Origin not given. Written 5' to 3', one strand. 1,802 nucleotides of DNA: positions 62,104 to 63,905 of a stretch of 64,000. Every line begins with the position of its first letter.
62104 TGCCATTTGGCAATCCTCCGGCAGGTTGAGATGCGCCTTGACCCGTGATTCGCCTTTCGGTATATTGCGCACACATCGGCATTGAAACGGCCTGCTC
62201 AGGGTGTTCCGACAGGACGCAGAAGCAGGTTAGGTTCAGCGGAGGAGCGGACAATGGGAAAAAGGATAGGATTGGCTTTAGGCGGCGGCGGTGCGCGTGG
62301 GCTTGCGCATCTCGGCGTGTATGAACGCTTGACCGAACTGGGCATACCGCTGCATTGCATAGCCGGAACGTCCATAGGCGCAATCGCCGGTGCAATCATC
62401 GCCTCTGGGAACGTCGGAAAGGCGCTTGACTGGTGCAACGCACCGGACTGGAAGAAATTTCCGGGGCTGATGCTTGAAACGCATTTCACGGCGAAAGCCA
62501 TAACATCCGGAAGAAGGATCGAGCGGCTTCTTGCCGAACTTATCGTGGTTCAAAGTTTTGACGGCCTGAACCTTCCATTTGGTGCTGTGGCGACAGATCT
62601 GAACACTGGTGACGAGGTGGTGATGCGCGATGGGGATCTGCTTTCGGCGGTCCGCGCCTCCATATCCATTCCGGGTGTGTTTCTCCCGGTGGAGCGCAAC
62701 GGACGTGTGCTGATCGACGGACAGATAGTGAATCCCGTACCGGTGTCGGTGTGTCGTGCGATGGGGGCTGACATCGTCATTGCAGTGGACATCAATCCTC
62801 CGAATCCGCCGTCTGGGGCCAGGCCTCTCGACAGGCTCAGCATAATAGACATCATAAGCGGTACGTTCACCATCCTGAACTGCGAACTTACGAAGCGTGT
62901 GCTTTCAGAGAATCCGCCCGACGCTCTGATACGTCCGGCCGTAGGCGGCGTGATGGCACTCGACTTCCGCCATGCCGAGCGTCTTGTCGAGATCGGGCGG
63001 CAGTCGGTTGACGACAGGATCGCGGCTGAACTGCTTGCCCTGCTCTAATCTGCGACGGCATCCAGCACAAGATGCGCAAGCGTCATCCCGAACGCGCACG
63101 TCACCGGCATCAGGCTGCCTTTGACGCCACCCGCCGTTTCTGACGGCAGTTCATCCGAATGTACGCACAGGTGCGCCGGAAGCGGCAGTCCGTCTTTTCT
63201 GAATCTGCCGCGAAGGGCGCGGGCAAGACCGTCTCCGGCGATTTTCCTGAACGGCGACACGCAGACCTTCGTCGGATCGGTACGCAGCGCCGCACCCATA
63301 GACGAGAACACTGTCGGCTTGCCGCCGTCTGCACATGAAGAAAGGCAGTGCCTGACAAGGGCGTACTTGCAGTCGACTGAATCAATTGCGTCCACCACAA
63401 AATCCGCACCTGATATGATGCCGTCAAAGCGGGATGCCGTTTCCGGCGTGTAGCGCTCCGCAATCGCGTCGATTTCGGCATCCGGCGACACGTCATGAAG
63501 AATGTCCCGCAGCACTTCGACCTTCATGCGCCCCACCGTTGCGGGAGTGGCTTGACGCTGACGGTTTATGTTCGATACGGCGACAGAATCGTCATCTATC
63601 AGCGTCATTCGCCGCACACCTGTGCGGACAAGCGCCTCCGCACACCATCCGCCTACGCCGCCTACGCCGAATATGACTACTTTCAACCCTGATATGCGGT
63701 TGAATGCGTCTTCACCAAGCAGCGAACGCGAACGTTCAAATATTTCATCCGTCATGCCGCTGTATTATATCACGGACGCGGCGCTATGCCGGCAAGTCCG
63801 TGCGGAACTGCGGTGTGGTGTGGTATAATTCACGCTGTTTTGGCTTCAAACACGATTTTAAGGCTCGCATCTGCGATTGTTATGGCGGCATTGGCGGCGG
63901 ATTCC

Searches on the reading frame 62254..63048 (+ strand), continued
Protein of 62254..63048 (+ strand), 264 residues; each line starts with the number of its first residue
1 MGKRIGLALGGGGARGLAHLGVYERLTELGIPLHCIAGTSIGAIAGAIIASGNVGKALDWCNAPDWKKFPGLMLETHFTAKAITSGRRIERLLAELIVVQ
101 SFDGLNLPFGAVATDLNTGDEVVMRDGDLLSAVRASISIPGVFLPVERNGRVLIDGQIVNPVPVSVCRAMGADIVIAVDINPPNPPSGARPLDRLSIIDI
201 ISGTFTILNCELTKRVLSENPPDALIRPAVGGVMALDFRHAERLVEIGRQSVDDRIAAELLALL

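Call 43: search_protein_families(library=ncbifam, proteins=[L028:11917-12588:+, L028:12572-13864:+, L026:6177-6851:-, L026:12022-12702:-, L011:8576-9808:-, L011:7824-8576:-, L011:5906-6859:-], max_evalue=0.00001)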
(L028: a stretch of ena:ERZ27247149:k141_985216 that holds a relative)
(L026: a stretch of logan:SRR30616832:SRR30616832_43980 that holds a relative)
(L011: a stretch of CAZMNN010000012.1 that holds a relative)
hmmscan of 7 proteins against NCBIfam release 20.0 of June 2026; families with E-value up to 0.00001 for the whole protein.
L028:11917-12588:+ (224 aa): 89 families (the best 25 are shown)
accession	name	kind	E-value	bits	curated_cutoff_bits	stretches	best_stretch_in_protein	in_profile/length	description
TIGR01387.1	cztR_silR_copR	subfamily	2.8e-73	246.2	279.2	1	3-221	1-218/218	heavy metal response regulator transcription factor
NF007346.1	PRK09836.1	equivalog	1.3e-64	218.1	420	1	1-222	1-222/227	copper/silver response regulator transcription factor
TIGR02154.1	PhoB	equivalog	2.2e-58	197.2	296.2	1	2-221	4-225/226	phosphate regulon transcriptional regulator PhoB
NF008567.0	PRK11517.1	equivalog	2.6e-58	197.1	353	1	1-222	1-219/223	response regulator transcription factor HprR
NF040689.1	MtrAB_MtrA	equivalog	8.9e-57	191.9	300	1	3-219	1-216/219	MtrAB system response regulator MtrA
NF041733.1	resp_reg_CseB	equivalog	1e-56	191.8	350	1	2-222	2-227/228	two-component system response regulator CseB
NF041734.1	resp_reg_RppA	equivalog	2e-56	191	250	1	1-222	1-228/229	two-component system response regulator RppA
NF045944.1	ResRegRpaBCyano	equivalog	1.9e-55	187.7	330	1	4-222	1-228/229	response regulator transcription factor RpaB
NF007928.2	PRK10643.1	equivalog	3.6e-51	173.9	330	1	1-221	1-216/216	two-component system response regulator PmrA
NF008296.0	PRK11083.1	equivalog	1.9e-50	171.4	273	1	2-223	5-227/228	two-component system response regulator CreB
NF045914.1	RespRegNblR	equivalog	2.8e-50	171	300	1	2-223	8-227/228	response regulator transcription factor NblR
NF045991.1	RespRegCtrARhodob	equivalog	1.3e-49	169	350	1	1-223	1-223/224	response regulator transcription factor CtrA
NF012023.0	PRK15479.1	equivalog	5.3e-48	163.5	337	1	1-223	1-219/224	transcriptional regulator TctD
NF040534.1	resp_reg_YycF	equivalog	3.7e-47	160.5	340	1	2-223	2-229/231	response regulator YycF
NF007663.1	PRK10336.1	equivalog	3.8e-47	160.9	345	1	1-223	1-218/219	quorum sensing response regulator transcription factor QseB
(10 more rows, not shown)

L028:12572-13864:+ (431 aa): 77 families (the best 25 are shown)
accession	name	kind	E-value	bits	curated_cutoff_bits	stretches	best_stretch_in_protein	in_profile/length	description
NF033092.0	HK_WalK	equivalog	1.6e-47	162.4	725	1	192-430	350-593/594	cell wall metabolism sensor histidine kinase WalK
NF046044.1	PnpS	equivalog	1.2e-46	159.5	400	1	222-430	177-390/390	two-component system histidine kinase PnpS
TIGR02966.1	phoR_proteo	equivalog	1.1e-42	146.3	334.2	1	221-428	120-332/333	phosphate regulon sensor histidine kinase PhoR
NF041735.1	hist_kin_RppB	equivalog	2.3e-42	145.3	400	1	157-430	164-438/438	two-component system sensor histidine kinase RppB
TIGR01386.1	cztS_silS_copS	subfamily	4.4e-41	141.3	292.55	1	201-430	227-457/457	heavy metal sensor histidine kinase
NF040691.1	MtrAB_MtrB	equivalog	1.3e-36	126.7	450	1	216-430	272-491/507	MtrAB system histidine kinase MtrB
NF006800.0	PRK09303.1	equivalog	3.3e-36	125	342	1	218-430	154-376/383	histidine kinase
NF033093.1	HK_VicK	exception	1.2e-33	116.5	680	1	194-430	189-434/448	cell wall metabolism sensor histidine kinase VicK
NF012163.2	BaeS_SmeS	equivalog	3.1e-33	115.4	500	1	201-417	226-445/457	sensor histidine kinase efflux regulator BaeS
NF008312.0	PRK11100.1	equivalog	1.9e-32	112.7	356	1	219-430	260-473/477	two-component system sensor histidine kinase CreC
NF007345.0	PRK09835.1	subfamily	7.3e-32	110.5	423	1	198-430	245-479/482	Cu(+)/Ag(+) sensor histidine kinase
NF047874.1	MASE3_PAS_HK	subfamily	3.1e-29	102.2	560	1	261-431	453-625/655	MASE3 domain-containing sensor histidine kinase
NF033091.0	HK_VanS_ACDEFG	equivalog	1.1e-28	100.2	400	1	208-430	65-293/293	vancomycin resistance histidine kinase VanS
TIGR02956.1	TMAO_torS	equivalog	1.4e-28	99.5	676.5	1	256-430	507-681/967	TMAO reductase system sensor histidine kinase/response regulator TorS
NF008235.0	PRK11006.1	equivalog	2.2e-28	99.3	390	1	213-430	202-422/431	phosphate regulon sensor histidine kinase PhoR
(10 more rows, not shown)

L026:6177-6851:- (224 aa): 88 families (the best 25 are shown)
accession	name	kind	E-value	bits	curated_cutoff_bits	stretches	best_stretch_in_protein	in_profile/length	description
TIGR01387.1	cztR_silR_copR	subfamily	4e-71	239.1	279.2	1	3-221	1-218/218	heavy metal response regulator transcription factor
NF007346.1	PRK09836.1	equivalog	1.2e-63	214.9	420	1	1-223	1-223/227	copper/silver response regulator transcription factor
NF040689.1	MtrAB_MtrA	equivalog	1e-59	201.5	300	1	3-219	1-216/219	MtrAB system response regulator MtrA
TIGR02154.1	PhoB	equivalog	4.9e-59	199.4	296.2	1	2-221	4-225/226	phosphate regulon transcriptional regulator PhoB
NF041733.1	resp_reg_CseB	equivalog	3.9e-57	193.3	350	1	3-222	3-227/228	two-component system response regulator CseB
NF041734.1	resp_reg_RppA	equivalog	2.5e-55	187.3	250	1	1-222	1-228/229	two-component system response regulator RppA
NF008567.0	PRK11517.1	equivalog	4.7e-55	186.4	353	1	1-223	1-220/223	response regulator transcription factor HprR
NF045944.1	ResRegRpaBCyano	equivalog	1.5e-54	184.8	330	1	4-221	1-227/229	response regulator transcription factor RpaB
NF008296.0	PRK11083.1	equivalog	2.4e-47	161.3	273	1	3-223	6-227/228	two-component system response regulator CreB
NF045914.1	RespRegNblR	equivalog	3.8e-47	160.8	300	1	3-222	9-226/228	response regulator transcription factor NblR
NF007928.2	PRK10643.1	equivalog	1.1e-46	159.3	330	1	1-221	1-216/216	two-component system response regulator PmrA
NF045991.1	RespRegCtrARhodob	equivalog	1.5e-46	158.9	350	1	1-222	1-222/224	response regulator transcription factor CtrA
NF007663.1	PRK10336.1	equivalog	2.4e-46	158.2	345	1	1-221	1-216/219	quorum sensing response regulator transcription factor QseB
NF040534.1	resp_reg_YycF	equivalog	3.4e-46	157.4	340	1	3-222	3-228/231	response regulator YycF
NF033117.2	vanR_ACDEGLN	exception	3.2e-45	154.5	350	1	3-222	1-226/226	VanR-ABDEGLN family response regulator transcription factor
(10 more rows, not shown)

L026:12022-12702:- (226 aa): 94 families (the best 25 are shown)
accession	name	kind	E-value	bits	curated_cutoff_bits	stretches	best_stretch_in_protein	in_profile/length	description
TIGR02154.1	PhoB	equivalog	1.2e-65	221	296.2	1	4-225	3-226/226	phosphate regulon transcriptional regulator PhoB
NF041733.1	resp_reg_CseB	equivalog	9.1e-56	188.8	350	1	6-225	3-227/228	two-component system response regulator CseB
NF053854.1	RespRegPhoBBctds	equivalog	7.5e-55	185.7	270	1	8-225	3-225/225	two-component system response regulator PhoB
NF007982.1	PRK10710.1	equivalog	2.5e-53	181.1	380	1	4-226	8-229/235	envelope stress response regulator BaeR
NF008296.0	PRK11083.1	equivalog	3.9e-53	180.2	273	1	3-225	3-226/228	two-component system response regulator CreB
NF040689.1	MtrAB_MtrA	equivalog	6.4e-52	176.1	300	1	8-223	3-217/219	MtrAB system response regulator MtrA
NF045944.1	ResRegRpaBCyano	equivalog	1.4e-49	168.6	330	1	8-225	2-228/229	response regulator transcription factor RpaB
NF007546.0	PRK10161.1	equivalog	9.4e-49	166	471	1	6-225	5-226/229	phosphate response regulator transcription factor PhoB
NF040534.1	resp_reg_YycF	equivalog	3.7e-45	154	340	1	6-223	3-226/231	response regulator YycF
NF012023.0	PRK15479.1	equivalog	4.9e-44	150.5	337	1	6-225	3-218/224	transcriptional regulator TctD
NF007005.1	PRK09468.1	equivalog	2.1e-43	148.5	331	1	4-224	4-231/237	osmolarity response regulator transcription factor OmpR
TIGR01387.1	cztR_silR_copR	subfamily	3.3e-43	147.9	279.2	1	8-223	3-217/218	heavy metal response regulator transcription factor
NF033120.0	vanR_FM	exception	3.2e-41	141.5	460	1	3-225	3-230/231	vancomycin resistance response regulator transcription factor, VanR-F/VanR-M family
NF041734.1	resp_reg_RppA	equivalog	1.9e-40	138.7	250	1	8-225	5-228/229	two-component system response regulator RppA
NF045991.1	RespRegCtrARhodob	equivalog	8.7e-40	136.8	350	1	8-223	5-220/224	response regulator transcription factor CtrA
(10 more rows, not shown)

L011:8576-9808:- (411 aa): 2 families
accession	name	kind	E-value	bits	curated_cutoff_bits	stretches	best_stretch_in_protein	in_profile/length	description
NF009784.2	PRK13279.1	equivalog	4.8e-26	91.5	567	1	4-293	4-288/539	lipid IV(A) 4-amino-4-deoxy-L-arabinosyltransferase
TIGR03663.1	TIGR03663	subfamily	4.7e-08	32.5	126.25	1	7-186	4-174/435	flippase activity-associated protein Agl23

L011:7824-8576:- (251 aa): 4 families
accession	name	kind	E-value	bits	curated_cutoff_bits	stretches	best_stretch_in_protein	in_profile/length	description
TIGR03937.1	PgaC_IcaA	equivalog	2.5e-10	39.9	422.3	1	3-122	46-161/407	poly-beta-1,6-N-acetyl-D-glucosamine synthase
NF058614.1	PPMAGASynPpgS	equivalog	1.4e-07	31.2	370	1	6-174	4-164/226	polyprenyl-phospho-N-acetylgalactosaminyl synthase PpgS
TIGR03965.1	mycofact_glyco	equivalog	1.1e-06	27.8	280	1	2-122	74-188/467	mycofactocin biosynthesis glycosyltransferase MftF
NF007986.1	PRK10714.1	equivalog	7.3e-06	25.2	529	1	32-179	39-176/316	undecaprenyl-phosphate 4-deoxy-4-formamido-L-arabinose transferase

L011:5906-6859:- (318 aa): 0 families
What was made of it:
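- On OmpR/PhoB-family (CusR-like) response-regulator operator: TIGR01387 is the best hit, but at 246 and 239 bits against a cut-off of 279 (call 43).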

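Call 56: find_homologous_proteins(query=L011:6053-6859:-, max_evalue=1e-10)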
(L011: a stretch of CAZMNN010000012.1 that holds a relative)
Query L011:6053-6859:- (269 aa): 115 proteins with E <= 1e-10 among 849 candidates.
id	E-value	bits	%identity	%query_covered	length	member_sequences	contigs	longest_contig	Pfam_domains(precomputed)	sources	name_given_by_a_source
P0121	1.1e-172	591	98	97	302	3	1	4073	PF13350.12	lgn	-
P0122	2.2e-94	334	57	99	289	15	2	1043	PF13350.12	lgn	-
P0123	1.2e-93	332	58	97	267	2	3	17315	PF13350.12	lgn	-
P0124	1.3e-93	331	57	98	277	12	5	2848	PF13350.12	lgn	-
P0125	2.7e-93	330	61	87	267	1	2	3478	PF13350.12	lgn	-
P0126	5.2e-93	330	57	98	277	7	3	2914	PF13350.12,PF03162.19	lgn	-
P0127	7.2e-82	293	54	97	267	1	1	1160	PF13350.12,PF03162.19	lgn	-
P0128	3.1e-74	268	50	92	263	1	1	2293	PF13350.12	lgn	-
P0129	1.2e-70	256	47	92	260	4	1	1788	PF13350.12,PF22784.2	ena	-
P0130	1.9e-70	255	51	80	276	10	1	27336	PF13350.12,PF22784.2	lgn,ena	-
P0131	2.7e-69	252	50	92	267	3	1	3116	PF13350.12,PF22784.2,PF03162.19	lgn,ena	-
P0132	3.3e-69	251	53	79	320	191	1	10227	PF13350.12,PF22784.2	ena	-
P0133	1.5e-67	246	50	80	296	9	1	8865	PF13350.12,PF22784.2,PF03162.19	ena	-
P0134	1.7e-67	246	50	81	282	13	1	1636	PF13350.12,PF22784.2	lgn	-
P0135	2.5e-67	245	51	93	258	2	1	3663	PF13350.12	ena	-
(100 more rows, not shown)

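Call 58: find_encoding_contigs(protein=P0123, flank=6000, max_places=3)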
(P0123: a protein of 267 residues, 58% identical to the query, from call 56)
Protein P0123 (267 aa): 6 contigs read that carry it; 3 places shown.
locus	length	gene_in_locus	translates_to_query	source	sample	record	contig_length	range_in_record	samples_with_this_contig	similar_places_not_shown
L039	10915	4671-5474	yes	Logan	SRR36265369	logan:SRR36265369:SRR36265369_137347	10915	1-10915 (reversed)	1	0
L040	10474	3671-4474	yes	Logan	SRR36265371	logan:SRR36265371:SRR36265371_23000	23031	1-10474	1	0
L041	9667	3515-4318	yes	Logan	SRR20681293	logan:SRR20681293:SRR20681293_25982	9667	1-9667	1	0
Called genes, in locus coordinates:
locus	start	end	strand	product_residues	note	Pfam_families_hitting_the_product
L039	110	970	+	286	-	PF00889:EF_TS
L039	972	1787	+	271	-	PF00696:AA_kinase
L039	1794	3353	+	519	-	PF00149:Metallophos, PF12850:Metallophos_2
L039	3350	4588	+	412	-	PF00171:Aldedh (weak)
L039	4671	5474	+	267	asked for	PF13350:Y_phosphatase3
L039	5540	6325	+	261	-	PF18922:DUF5672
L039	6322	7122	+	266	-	PF18922:DUF5672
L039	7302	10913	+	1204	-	?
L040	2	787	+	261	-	?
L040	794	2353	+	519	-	PF00149:Metallophos, PF12850:Metallophos_2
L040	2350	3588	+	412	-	PF00171:Aldedh (weak)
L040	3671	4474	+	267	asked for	PF13350:Y_phosphatase3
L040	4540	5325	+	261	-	PF18922:DUF5672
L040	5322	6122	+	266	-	PF18922:DUF5672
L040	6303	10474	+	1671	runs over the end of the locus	PF13385:Laminin_G_3 (faint)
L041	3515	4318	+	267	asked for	PF13350:Y_phosphatase3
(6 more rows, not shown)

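Call 59: find_encoding_contigs(protein=P0125, flank=4000, max_places=2)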
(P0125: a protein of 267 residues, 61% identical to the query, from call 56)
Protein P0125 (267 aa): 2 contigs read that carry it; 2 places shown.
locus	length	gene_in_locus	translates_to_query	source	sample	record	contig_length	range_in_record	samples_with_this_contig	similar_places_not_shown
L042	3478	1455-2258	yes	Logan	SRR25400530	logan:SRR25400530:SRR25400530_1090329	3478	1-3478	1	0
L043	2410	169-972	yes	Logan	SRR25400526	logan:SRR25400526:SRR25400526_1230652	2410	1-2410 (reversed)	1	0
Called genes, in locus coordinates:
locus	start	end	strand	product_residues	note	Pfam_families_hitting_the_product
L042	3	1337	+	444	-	?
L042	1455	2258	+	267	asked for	PF13350:Y_phosphatase3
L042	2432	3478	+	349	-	?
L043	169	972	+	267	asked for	PF13350:Y_phosphatase3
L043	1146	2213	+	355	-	PF02030:Lipoprotein_8 (faint), PF01547:SBP_bac_1, PF13416:SBP_bac_8, PF13343:SBP_bac_6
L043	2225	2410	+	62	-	?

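Call 60: find_encoding_contigs(protein=P0130, flank=6000, max_places=2)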
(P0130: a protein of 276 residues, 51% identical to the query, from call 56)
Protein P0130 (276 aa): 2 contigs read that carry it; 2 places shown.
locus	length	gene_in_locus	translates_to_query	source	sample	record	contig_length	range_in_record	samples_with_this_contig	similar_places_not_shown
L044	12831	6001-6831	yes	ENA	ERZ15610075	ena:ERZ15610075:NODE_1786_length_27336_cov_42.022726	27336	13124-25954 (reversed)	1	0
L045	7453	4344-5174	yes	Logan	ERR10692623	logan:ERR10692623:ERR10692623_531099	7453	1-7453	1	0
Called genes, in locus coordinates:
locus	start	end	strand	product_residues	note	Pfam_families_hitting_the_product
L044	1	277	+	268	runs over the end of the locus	PF04962:KduI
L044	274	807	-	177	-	PF02545:Maf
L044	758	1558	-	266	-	PF12697:Abhydrolase_6, PF00561:Abhydrolase_1, PF12146:Hydrolase_4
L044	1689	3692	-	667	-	PF00456:Transketolase_N, PF02779:Transket_pyr, PF22613:Transketolase_C_1, PF02780:Transketolase_C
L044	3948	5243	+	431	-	PF02366:PMT, PF13231:PMT_2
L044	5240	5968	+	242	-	PF00535:Glycos_transf_2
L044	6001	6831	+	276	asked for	PF13350:Y_phosphatase3, PF22784:PTP-SAK (weak)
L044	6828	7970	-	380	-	-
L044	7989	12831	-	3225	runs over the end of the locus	PF18676:MBG_2 (faint), PF08939:Bles03 (faint), PF26735:Ccdc33_N (faint)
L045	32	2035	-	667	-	PF00456:Transketolase_N, PF02779:Transket_pyr, PF22613:Transketolase_C_1, PF02780:Transketolase_C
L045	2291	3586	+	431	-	PF02366:PMT, PF13231:PMT_2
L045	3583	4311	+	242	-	PF00535:Glycos_transf_2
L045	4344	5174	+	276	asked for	PF13350:Y_phosphatase3, PF22784:PTP-SAK (weak)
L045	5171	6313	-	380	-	-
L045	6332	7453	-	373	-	?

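Call 67: find_encoding_contigs(protein=P0060, flank=8000, max_places=1)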
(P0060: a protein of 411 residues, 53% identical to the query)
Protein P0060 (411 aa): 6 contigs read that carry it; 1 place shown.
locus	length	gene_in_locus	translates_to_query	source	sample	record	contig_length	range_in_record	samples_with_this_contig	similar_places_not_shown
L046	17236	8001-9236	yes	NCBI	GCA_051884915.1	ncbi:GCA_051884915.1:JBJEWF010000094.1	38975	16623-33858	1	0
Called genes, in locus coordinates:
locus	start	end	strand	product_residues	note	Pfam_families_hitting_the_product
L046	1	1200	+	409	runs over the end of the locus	PF00155:Aminotran_1_2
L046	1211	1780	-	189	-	PF02397:Bac_transf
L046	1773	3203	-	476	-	PF00890:FAD_binding_2 (weak), PF01266:DAO (faint), PF07992:Pyr_redox_2 (weak), PF12831:FAD_oxidored, PF13450:NAD_binding_8 (weak)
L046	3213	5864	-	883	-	PF14307:Glyco_tran_WbsX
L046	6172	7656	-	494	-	PF00158:Sigma54_activat, PF14532:Sigma54_activ_2, PF07728:AAA_5, PF25601:AAA_lid_14 (weak)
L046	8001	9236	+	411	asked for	PF02366:PMT, PF13231:PMT_2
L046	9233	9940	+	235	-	PF00535:Glycos_transf_2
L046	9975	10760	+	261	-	PF13350:Y_phosphatase3, PF03162:Y_phosphatase2 (weak), PF22784:PTP-SAK (weak)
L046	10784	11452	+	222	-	PF00072:Response_reg, PF00486:Trans_reg_C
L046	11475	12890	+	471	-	PF00672:HAMP, PF26769:HAMP_PhoQ (faint), PF00512:HisKA, PF02518:HATPase_c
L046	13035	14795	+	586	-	PF00251:Glyco_hydro_32N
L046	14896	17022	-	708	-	PF00149:Metallophos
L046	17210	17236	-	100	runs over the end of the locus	PF01844:HNH, PF13395:HNH_4 (weak), PF14279:HNH_5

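Call 68: find_encoding_contigs(protein=P0119, flank=8000, max_places=1)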
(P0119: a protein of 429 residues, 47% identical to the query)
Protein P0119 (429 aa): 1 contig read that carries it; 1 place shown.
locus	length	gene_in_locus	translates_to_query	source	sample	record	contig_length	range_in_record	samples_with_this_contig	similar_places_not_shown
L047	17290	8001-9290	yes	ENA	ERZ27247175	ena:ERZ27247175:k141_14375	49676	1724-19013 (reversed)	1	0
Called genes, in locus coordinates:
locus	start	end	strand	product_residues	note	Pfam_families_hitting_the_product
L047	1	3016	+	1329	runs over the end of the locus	PF14508:GH97_N, PF10566:Glyco_hydro_97, PF14509:GH97_C, PF14508:GH97_N, PF10566:Glyco_hydro_97, PF14509:GH97_C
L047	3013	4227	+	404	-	PF01938:TRAM, PF05958:tRNA_U5-meth_tr, PF05175:MTS (weak)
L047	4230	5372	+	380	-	-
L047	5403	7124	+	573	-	PF03009:GDPD, PF00722:Glyco_hydro_16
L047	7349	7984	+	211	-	PF04545:Sigma70_r4 (weak)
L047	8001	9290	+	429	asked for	PF02366:PMT, PF13231:PMT_2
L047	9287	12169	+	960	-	PF00580:UvrD-helicase, PF13245:AAA_19, PF13361:UvrD_C, PF13538:UvrD_C_2 (faint)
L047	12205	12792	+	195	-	PF02508:Rnf-Nqr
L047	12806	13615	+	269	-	PF04060:FeS, PF13237:Fer4_10 (faint), PF13187:Fer4_9 (weak), PF25160:LdpA_Fe-S-bd (weak), PF00037:Fer4 (weak), PF12837:Fer4_6 (weak)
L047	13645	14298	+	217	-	PF13404:HTH_AsnC-type, PF13412:HTH_24, PF13545:HTH_Crp_2 (weak), PF08279:HTH_11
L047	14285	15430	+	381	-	PF12708:Pect-lyase_RHGA_epim (faint)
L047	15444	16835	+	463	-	PF13375:RnfC_N, PF01512:Complex1_51K, PF10531:SLBB, PF13183:Fer4_8 (faint), PF13237:Fer4_10, PF12838:Fer4_7 (weak), PF13187:Fer4_9, PF13534:Fer4_17 (weak), +3 more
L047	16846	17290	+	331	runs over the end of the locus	PF03116:NQR2_RnfD_RnfE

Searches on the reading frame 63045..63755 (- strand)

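Call 13: search_protein_families(library=pfam, proteins=[window:63045-63755:-], max_evalue=0.01)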
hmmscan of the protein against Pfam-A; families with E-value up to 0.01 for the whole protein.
window:63045-63755:- (236 aa): 3 families
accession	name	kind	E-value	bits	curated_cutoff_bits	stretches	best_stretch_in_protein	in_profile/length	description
PF00899.27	ThiF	-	5.2e-34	117.9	28.1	1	11-153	6-143/238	ThiF family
PF03435.24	Sacchrp_dh_NADP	-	0.00012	22.8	25.1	1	26-139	1-90/129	Saccharopine dehydrogenase NADP binding domain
PF13241.12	NAD_binding_7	-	0.00042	21.3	22.1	1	19-137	3-82/104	Putative NAD(P)-binding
